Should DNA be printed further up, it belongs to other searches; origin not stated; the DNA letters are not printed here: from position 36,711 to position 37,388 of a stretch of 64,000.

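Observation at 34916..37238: Three tandem VirB2/TrbC-like pilin paralogs without adjacent T4SS machinery genes.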

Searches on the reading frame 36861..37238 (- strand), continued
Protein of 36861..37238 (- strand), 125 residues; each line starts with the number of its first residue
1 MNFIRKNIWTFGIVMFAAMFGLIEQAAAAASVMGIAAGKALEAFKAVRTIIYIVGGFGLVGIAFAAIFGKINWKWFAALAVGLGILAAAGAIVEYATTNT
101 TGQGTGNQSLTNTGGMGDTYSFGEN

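Call 49: list_cluster_members(proteins=[P0123, P0121, P0126, P0241, P0130, P0132, P0136, P0142, P0146, P0141])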
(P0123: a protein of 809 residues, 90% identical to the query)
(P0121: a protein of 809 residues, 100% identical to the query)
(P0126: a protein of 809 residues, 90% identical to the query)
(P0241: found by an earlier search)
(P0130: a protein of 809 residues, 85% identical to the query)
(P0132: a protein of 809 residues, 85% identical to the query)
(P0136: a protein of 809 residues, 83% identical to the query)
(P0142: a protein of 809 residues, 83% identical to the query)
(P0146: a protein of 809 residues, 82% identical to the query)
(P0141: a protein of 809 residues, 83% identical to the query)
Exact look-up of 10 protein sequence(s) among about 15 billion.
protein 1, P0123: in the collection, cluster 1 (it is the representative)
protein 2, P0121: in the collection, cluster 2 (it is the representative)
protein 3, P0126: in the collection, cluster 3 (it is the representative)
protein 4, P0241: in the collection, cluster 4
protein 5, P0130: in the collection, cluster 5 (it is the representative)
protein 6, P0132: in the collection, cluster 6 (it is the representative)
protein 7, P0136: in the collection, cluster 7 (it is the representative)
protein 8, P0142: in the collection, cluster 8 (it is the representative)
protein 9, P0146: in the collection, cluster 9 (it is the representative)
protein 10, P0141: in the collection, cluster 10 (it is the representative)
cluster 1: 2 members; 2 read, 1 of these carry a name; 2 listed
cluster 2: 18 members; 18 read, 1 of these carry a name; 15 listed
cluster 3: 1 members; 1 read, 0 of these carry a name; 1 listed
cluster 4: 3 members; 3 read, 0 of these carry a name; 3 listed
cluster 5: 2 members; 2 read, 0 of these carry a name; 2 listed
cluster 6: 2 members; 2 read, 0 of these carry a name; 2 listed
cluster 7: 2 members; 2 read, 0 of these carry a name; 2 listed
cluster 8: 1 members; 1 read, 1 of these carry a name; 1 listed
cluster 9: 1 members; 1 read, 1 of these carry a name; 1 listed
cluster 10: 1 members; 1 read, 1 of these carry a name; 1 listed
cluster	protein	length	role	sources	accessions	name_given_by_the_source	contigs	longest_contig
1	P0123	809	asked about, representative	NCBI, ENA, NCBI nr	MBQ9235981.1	MAG: hypothetical protein IJ184_05920 [Alphaproteobacteria bacterium] | hypothetical protein [Alphaproteobacteria bacterium]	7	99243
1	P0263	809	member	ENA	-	-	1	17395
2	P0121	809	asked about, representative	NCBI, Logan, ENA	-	-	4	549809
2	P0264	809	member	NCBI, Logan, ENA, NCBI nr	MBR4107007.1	MAG: hypothetical protein IKK52_06890 [Alphaproteobacteria bacterium] | hypothetical protein [Alphaproteobacteria bacterium]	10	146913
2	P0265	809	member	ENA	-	-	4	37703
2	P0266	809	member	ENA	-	-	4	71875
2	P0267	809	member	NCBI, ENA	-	-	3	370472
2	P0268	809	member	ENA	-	-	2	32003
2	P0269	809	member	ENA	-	-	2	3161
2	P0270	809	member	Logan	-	-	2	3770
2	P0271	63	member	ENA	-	-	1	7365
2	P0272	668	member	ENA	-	-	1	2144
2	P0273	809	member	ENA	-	-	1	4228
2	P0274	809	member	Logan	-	-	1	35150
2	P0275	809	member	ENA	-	-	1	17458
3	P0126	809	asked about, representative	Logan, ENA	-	-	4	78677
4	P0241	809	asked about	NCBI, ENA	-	-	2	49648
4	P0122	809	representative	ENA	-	-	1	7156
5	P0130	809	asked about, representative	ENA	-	-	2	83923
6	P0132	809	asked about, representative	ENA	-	-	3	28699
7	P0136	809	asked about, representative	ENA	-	-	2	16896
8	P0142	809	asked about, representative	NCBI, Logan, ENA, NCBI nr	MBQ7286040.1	MAG: hypothetical protein IJW72_07325 [Alphaproteobacteria bacterium] | hypothetical protein [Alphaproteobacteria bacterium]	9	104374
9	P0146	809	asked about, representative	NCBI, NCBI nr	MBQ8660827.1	MAG: hypothetical protein IJ482_00680 [Alphaproteobacteria bacterium] | hypothetical protein [Alphaproteobacteria bacterium]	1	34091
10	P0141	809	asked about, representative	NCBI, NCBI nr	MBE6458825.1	MAG: hypothetical protein E7010_03315 [Alphaproteobacteria bacterium] | hypothetical protein [Alphaproteobacteria bacterium]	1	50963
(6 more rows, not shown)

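Call 51: search_protein_families(library=pfam, proteins=[L017:11182-17358:+, L008:11220-16781:+, L045:10946-14332:+, L053:10845-12854:+, L006:11015-12727:+, L024:11160-16271:+, L091:10956-11963:+, L094:10939-11808:+], max_evalue=0.01)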
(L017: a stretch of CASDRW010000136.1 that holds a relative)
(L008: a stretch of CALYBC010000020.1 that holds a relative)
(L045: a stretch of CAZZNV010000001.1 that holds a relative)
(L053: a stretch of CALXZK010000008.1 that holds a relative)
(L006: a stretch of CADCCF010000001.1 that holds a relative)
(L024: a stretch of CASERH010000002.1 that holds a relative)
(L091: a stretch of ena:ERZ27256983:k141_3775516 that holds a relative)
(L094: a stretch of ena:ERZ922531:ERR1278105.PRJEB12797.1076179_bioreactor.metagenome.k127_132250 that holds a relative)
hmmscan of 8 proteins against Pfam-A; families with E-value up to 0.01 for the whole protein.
L017:11182-17358:+ (2058 aa): 1 family
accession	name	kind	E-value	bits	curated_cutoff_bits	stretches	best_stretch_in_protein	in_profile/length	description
PF11839.13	Alanine_zipper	-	0.0048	17.6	23.1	1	264-327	2-65/69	Alanine-zipper, major outer membrane lipoprotein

L008:11220-16781:+ (1853 aa): 2 families
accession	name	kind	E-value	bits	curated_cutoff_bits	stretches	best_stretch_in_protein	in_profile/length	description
PF02672.20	CP12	-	0.002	19.3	22.7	1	571-635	2-67/70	CP12 domain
PF04956.18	TrbC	-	0.0043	17.7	27.9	1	778-823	43-89/98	TrbC/VIRB2 pilin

L045:10946-14332:+ (1128 aa): 3 families
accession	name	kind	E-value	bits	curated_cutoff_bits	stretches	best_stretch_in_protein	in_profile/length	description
PF21784.3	Bflower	-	0.0014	19.4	25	1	1062-1108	20-64/116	4-fold beta flower protein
PF04956.18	TrbC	-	0.0021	18.7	27.9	1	7-96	6-95/98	TrbC/VIRB2 pilin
PF06103.16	DUF948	-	0.0036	17.9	37.2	1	230-304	5-87/89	Bacterial protein of unknown function (DUF948)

L053:10845-12854:+ (669 aa): 2 families
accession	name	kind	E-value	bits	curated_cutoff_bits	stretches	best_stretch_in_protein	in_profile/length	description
PF04956.18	TrbC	-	6.1e-11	42.8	27.9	1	2-85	2-89/98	TrbC/VIRB2 pilin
PF13341.12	RAG2_PHD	-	0.0092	16.5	27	0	355-372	32-49/78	RAG2 PHD domain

L006:11015-12727:+ (570 aa): 1 family
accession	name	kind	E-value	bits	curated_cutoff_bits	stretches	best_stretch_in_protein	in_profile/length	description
PF04956.18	TrbC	-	0.00041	20.9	27.9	1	15-96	8-89/98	TrbC/VIRB2 pilin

L024:11160-16271:+ (1703 aa): 1 family
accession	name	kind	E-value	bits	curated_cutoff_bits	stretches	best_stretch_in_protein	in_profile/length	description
PF04956.18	TrbC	-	0.00037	21.1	27.9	1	635-674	50-89/98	TrbC/VIRB2 pilin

L091:10956-11963:+ (335 aa): 1 family
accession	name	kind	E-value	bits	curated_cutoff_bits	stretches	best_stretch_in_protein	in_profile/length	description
PF04956.18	TrbC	-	0.0017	19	27.9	1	60-105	42-88/98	TrbC/VIRB2 pilin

L094:10939-11808:+ (289 aa): 1 family
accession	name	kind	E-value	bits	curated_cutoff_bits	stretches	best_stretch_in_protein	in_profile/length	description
PF04956.18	TrbC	-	0.00042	20.9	27.9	1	10-101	5-88/98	TrbC/VIRB2 pilin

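Call 54: find_encoding_contigs(protein=P0125, flank=10000, max_places=3)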
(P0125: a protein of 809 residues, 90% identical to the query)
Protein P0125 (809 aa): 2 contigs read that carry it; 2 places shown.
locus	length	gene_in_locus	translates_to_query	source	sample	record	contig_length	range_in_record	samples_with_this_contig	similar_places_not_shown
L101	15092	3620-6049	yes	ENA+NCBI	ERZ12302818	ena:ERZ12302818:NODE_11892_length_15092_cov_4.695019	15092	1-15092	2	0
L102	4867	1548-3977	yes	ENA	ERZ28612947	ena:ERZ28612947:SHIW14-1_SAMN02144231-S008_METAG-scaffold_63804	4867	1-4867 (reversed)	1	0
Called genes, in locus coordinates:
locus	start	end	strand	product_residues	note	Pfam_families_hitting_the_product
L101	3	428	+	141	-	?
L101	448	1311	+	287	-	PF00226:DnaJ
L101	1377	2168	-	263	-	PF01209:Ubie_methyltran (weak), PF03848:TehB (weak), PF00398:RrnaAD (weak), PF13489:Methyltransf_23, PF13649:Methyltransf_25, PF13847:Methyltransf_31, PF08241:Methyltransf_11, PF08242:Methyltransf_12, +1 more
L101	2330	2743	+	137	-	-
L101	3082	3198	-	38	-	-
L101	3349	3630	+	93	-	-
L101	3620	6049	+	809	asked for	PF27097:VirB4_TrbE_N (weak), PF03135:CagE_TrbE_VirB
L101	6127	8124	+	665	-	-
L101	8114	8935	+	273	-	-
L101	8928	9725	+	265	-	-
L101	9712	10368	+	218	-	-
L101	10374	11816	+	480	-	-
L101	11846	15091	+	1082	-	?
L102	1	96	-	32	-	?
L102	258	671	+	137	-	-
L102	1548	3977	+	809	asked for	PF27097:VirB4_TrbE_N (weak), PF03135:CagE_TrbE_VirB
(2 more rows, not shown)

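Call 55: find_encoding_contigs(protein=P0241, flank=10000, max_places=3)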
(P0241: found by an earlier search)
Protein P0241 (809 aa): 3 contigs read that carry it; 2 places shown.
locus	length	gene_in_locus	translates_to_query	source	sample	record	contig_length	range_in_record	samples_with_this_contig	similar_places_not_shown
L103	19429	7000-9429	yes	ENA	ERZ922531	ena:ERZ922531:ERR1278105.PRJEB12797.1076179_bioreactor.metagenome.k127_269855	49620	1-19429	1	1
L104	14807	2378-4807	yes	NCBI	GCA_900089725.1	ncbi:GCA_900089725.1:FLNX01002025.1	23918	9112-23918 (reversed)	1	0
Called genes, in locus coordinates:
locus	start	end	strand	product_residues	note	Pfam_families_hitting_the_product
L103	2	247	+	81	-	?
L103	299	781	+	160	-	-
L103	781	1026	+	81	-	-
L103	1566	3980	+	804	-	-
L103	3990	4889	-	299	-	PF02899:Phage_int_SAM_1, PF13495:Phage_int_SAM_4 (weak), PF00589:Phage_integrase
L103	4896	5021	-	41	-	-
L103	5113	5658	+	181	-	PF13189:Cytidylate_kin2 (faint), PF13238:AAA_18, PF13671:AAA_33, PF01202:SKI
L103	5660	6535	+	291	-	PF00480:ROK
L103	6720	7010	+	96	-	-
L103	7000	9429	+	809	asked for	PF27097:VirB4_TrbE_N (weak), PF03135:CagE_TrbE_VirB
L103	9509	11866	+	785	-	-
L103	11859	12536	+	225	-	-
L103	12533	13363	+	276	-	-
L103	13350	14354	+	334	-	-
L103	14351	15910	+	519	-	-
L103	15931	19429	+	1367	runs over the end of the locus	-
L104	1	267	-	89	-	?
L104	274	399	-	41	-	-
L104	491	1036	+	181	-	PF13189:Cytidylate_kin2 (faint), PF13238:AAA_18, PF13671:AAA_33, PF01202:SKI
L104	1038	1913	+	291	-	PF00480:ROK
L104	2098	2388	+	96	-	-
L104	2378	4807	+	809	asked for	PF27097:VirB4_TrbE_N (weak), PF03135:CagE_TrbE_VirB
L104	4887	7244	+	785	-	-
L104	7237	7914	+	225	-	-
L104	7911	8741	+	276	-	-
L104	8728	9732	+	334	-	-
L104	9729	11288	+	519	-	-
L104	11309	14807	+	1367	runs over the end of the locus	-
